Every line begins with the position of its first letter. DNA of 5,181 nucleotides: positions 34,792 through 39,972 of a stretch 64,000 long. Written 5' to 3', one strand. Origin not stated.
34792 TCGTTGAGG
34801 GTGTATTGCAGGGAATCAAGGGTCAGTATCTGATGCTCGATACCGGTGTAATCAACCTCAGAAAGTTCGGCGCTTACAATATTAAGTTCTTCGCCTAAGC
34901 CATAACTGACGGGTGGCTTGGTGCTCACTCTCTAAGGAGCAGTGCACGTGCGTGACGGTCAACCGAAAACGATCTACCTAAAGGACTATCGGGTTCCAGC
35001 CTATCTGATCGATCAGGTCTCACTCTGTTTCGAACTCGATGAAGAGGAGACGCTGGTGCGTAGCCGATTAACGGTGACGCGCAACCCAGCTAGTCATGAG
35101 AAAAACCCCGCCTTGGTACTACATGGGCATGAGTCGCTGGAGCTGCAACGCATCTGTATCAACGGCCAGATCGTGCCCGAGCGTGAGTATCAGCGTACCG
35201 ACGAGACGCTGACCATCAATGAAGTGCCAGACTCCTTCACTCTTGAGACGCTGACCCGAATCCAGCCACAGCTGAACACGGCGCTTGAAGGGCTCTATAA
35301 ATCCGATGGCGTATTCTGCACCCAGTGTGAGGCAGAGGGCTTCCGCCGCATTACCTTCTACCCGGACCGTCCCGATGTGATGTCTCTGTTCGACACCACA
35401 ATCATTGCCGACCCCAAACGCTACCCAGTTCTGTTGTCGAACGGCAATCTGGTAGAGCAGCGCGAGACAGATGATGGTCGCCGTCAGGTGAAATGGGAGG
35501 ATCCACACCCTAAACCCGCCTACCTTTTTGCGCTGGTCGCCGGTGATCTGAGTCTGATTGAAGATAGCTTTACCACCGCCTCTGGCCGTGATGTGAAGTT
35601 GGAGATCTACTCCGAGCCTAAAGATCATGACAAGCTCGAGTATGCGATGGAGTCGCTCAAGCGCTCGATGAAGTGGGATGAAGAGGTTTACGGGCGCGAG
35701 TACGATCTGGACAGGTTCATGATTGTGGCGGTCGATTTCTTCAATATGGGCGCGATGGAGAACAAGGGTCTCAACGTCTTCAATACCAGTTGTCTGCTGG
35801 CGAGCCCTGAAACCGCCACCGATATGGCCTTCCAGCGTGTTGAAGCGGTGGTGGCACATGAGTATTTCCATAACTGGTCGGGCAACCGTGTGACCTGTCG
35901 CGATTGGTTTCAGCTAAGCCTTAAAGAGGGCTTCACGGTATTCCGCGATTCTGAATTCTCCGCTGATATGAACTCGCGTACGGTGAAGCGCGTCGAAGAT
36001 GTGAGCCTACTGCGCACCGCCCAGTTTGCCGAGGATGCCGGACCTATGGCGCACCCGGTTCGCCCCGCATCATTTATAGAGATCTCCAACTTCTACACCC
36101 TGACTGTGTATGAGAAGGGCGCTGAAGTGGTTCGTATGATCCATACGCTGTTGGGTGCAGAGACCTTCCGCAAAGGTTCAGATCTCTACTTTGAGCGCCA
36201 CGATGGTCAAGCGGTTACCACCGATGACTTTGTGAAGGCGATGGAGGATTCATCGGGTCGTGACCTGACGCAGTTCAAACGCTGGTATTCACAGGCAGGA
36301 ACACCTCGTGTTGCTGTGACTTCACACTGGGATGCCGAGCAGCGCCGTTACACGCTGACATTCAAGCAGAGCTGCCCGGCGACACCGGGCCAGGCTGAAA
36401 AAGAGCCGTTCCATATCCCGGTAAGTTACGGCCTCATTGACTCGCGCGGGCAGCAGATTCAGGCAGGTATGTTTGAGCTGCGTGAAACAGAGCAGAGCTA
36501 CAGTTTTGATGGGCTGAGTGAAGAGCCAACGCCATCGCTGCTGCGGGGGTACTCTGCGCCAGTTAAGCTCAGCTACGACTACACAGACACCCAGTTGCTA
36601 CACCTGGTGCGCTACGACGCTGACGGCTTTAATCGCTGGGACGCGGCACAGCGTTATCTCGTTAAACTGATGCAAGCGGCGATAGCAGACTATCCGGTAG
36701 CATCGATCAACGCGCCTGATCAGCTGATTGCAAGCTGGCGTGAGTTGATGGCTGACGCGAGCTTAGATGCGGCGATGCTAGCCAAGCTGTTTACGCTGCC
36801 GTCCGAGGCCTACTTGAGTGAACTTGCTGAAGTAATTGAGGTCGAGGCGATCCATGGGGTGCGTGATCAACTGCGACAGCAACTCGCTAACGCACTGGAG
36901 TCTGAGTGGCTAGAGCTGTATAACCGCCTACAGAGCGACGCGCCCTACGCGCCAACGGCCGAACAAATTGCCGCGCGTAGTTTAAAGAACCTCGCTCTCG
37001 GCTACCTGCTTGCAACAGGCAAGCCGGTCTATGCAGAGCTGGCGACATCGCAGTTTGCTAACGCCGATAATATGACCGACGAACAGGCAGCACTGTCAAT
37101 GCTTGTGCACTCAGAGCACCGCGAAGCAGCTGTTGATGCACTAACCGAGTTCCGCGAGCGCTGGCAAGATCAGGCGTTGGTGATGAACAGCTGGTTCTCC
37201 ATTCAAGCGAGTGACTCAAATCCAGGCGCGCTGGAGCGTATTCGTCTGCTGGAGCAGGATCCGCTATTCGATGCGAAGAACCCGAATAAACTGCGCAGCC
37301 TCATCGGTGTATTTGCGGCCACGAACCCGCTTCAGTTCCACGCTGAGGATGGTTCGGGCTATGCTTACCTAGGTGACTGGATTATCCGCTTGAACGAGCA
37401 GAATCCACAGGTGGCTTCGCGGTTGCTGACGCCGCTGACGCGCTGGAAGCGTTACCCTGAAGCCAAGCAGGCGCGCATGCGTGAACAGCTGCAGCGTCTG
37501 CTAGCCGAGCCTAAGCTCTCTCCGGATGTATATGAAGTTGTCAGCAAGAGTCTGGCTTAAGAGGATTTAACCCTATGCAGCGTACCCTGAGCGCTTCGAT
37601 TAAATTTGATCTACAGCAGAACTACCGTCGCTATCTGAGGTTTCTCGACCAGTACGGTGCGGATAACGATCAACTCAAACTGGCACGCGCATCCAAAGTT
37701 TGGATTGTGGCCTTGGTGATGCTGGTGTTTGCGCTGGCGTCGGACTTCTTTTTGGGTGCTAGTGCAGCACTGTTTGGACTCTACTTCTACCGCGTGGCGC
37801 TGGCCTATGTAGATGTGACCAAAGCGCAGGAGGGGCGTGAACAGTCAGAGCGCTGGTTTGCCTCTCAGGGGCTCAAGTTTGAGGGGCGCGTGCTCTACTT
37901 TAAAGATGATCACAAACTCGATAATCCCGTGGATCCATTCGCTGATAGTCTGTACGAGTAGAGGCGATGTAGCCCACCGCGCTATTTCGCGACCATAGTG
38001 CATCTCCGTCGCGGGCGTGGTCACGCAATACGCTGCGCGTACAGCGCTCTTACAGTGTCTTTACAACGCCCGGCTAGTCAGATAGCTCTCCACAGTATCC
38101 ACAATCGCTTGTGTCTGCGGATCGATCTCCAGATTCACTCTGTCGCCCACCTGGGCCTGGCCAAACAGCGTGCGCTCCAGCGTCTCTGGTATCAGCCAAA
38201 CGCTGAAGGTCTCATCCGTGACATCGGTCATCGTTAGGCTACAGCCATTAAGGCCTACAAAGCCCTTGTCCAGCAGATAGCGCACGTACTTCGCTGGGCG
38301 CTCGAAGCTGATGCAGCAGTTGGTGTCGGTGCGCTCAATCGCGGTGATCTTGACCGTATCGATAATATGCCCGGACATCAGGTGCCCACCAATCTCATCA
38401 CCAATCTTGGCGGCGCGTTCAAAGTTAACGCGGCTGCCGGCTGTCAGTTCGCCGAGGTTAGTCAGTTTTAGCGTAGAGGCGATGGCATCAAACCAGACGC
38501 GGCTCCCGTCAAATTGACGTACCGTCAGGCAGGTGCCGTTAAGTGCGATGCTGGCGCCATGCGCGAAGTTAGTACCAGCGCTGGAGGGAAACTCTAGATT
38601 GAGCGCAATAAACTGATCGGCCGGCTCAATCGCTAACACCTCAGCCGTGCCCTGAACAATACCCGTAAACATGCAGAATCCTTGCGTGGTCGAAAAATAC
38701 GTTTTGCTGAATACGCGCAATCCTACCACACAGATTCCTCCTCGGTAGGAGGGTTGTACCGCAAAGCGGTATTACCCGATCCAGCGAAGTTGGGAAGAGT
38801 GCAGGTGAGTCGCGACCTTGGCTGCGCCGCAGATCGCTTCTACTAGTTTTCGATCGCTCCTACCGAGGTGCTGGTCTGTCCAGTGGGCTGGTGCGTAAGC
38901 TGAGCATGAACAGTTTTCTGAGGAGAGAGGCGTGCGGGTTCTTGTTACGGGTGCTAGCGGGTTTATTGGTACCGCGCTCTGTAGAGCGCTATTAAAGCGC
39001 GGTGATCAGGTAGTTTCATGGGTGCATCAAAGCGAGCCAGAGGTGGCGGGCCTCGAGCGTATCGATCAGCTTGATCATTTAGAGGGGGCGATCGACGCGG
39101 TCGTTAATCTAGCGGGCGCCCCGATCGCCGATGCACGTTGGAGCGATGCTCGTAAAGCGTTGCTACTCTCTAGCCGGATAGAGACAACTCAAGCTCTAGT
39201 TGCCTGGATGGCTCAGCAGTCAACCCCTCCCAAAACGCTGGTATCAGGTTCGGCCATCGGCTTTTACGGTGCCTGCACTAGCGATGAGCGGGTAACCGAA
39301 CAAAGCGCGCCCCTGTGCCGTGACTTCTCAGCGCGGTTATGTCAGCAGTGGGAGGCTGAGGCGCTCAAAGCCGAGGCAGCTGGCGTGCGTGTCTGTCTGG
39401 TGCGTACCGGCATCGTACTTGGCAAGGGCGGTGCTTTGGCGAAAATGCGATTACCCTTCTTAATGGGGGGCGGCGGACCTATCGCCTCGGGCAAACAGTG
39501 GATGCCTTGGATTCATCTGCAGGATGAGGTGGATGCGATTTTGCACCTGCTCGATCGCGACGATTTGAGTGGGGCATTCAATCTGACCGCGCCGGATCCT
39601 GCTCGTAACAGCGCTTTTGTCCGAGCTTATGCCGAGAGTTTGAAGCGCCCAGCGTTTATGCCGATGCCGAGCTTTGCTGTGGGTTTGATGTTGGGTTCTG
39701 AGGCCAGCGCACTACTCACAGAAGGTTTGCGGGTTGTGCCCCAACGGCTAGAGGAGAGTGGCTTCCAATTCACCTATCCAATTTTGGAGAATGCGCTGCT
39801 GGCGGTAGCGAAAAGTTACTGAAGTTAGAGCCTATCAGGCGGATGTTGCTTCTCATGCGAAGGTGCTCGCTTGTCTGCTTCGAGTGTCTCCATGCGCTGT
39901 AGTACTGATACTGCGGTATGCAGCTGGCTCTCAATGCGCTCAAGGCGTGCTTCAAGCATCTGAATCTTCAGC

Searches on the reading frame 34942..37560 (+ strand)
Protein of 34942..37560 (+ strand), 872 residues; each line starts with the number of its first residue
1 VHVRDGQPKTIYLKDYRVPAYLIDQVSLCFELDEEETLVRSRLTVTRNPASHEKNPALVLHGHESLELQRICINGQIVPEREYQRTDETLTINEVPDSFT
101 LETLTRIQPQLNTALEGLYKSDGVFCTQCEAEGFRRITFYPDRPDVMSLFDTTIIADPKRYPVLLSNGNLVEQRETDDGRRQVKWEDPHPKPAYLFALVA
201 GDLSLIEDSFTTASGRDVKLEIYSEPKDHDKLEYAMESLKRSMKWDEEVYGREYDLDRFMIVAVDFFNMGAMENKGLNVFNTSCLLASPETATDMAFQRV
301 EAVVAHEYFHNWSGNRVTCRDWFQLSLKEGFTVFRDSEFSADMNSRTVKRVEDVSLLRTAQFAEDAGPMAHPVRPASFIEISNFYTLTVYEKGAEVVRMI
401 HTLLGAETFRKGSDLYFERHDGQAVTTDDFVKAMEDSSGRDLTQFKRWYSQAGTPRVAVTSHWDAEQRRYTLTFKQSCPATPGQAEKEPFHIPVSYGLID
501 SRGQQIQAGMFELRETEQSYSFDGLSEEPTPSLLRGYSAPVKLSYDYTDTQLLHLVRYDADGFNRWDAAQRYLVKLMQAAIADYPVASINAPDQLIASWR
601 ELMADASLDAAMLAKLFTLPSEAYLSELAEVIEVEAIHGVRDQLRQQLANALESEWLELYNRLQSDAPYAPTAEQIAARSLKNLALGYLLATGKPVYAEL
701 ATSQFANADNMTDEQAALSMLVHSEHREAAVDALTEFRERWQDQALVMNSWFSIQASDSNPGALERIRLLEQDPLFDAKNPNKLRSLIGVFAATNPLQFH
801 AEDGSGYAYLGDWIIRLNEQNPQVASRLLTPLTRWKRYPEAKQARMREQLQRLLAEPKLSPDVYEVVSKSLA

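Call 41: search_protein_families(library=pfam, proteins=[window:34942-37560:+], max_evalue=0.00001)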
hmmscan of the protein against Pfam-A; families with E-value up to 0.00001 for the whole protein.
window:34942-37560:+ (872 aa): 4 families
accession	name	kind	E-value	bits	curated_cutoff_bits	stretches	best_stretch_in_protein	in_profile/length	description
PF17432.8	DUF3458_C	-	1.9e-118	395.9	24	1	549-872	1-320/320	Domain of unknown function (DUF3458_C) ARM repeats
PF01433.26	Peptidase_M1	-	3.4e-58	197.3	27.7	1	234-448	1-218/218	Peptidase family M1 domain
PF11940.14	DUF3458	-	1.4e-32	112.3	28.6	1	453-546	1-95/95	Domain of unknown function (DUF3458) Ig-like fold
PF17900.6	Peptidase_M1_N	-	2.5e-15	57.5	25.8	1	28-195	7-186/186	Peptidase M1 N-terminal domain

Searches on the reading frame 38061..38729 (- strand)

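Call 41: search_protein_families(library=pfam, proteins=[window:38061-38729:-], max_evalue=0.00001)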
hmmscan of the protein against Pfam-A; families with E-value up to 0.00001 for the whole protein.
window:38061-38729:- (222 aa): 1 family
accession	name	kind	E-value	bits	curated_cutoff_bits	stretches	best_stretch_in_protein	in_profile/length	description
PF00677.23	Lum_binding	-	7.9e-45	151.2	27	2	119-203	1-86/86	Lumazine binding domain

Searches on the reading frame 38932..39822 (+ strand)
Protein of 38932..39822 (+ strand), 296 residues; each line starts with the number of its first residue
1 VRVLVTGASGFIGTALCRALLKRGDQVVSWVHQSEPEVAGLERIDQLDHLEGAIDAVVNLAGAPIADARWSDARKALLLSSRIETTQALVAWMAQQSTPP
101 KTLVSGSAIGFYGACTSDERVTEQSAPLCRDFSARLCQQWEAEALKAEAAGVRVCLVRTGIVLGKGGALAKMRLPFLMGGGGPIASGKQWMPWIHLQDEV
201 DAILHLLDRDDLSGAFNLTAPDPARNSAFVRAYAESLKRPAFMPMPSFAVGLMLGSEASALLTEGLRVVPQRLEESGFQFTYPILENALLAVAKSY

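Call 41: search_protein_families(library=pfam, proteins=[window:38932-39822:+], max_evalue=0.00001)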
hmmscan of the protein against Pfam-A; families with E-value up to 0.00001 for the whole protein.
window:38932-39822:+ (296 aa): 3 families
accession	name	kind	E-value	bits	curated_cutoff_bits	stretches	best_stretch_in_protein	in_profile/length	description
PF01370.27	Epimerase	-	3e-25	89.5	20.9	1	3-217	1-238/240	NAD dependent epimerase/dehydratase family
PF08338.16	DUF1731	-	1.6e-15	57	27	1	245-290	1-45/47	Domain of unknown function (DUF1731)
PF16363.11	GDP_Man_Dehyd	-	8.4e-06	25.9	27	0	4-49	1-47/332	GDP-mannose 4,6 dehydratase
